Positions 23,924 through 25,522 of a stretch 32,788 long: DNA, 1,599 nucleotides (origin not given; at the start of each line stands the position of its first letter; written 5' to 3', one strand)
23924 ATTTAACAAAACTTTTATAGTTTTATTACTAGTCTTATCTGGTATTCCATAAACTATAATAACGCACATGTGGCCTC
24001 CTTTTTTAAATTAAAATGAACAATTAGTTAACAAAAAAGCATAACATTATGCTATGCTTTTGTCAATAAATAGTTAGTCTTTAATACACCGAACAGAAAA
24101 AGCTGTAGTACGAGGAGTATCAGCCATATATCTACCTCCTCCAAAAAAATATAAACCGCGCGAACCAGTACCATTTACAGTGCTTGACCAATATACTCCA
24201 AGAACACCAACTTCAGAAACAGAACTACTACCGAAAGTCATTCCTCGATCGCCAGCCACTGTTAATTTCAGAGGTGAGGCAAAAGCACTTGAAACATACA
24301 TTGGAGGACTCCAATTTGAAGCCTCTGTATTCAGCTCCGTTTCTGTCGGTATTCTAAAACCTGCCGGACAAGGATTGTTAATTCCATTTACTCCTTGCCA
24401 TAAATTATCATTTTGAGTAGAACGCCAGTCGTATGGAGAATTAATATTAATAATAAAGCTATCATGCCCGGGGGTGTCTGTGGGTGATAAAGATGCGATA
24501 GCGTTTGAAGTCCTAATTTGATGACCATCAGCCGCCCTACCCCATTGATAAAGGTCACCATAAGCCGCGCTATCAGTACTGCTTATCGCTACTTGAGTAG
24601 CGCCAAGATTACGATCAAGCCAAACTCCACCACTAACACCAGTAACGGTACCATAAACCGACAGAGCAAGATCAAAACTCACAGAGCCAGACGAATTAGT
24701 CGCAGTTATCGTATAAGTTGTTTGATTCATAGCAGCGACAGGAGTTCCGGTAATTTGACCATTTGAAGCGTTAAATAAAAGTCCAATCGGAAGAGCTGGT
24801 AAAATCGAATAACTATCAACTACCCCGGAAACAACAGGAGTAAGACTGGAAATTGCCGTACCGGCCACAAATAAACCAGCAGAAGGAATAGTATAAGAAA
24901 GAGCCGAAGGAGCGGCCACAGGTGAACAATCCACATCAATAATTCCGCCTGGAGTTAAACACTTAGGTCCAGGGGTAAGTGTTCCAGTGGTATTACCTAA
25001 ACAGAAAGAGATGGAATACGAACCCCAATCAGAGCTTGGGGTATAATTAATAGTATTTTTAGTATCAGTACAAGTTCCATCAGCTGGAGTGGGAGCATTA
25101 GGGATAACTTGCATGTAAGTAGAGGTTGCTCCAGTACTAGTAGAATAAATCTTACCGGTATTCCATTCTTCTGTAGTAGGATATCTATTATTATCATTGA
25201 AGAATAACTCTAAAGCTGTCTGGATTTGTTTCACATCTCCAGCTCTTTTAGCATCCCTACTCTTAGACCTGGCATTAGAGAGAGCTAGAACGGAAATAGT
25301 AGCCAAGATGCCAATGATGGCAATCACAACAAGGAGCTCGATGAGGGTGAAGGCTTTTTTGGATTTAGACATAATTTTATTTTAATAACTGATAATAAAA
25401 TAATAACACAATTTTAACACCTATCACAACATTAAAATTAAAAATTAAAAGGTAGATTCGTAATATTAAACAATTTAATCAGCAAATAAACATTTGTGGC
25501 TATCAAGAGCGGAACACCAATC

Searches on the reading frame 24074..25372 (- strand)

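Call 13: search_protein_families(library=pfam, proteins=[window:24074-25372:-], max_evalue=0.01)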
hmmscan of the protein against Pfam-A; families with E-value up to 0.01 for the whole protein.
window:24074-25372:- (432 aa): 4 families
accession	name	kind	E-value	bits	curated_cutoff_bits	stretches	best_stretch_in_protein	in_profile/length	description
PF07963.17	N_methyl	-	3.9e-08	33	21.2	1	3-27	2-26/27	Prokaryotic N-terminal methylation motif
PF05345.18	He_PIG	-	3.9e-07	30.8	24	1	170-233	15-89/96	Putative Ig domain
PF09603.15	Fib_succ_major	-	6.9e-06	26.9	33.9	0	257-348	14-79/187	Fibrobacter succinogenes major domain (Fib_succ_major)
PF08334.16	T2SSG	-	0.0035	17.8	21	1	34-69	5-40/108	Type II secretion system (T2SS), protein G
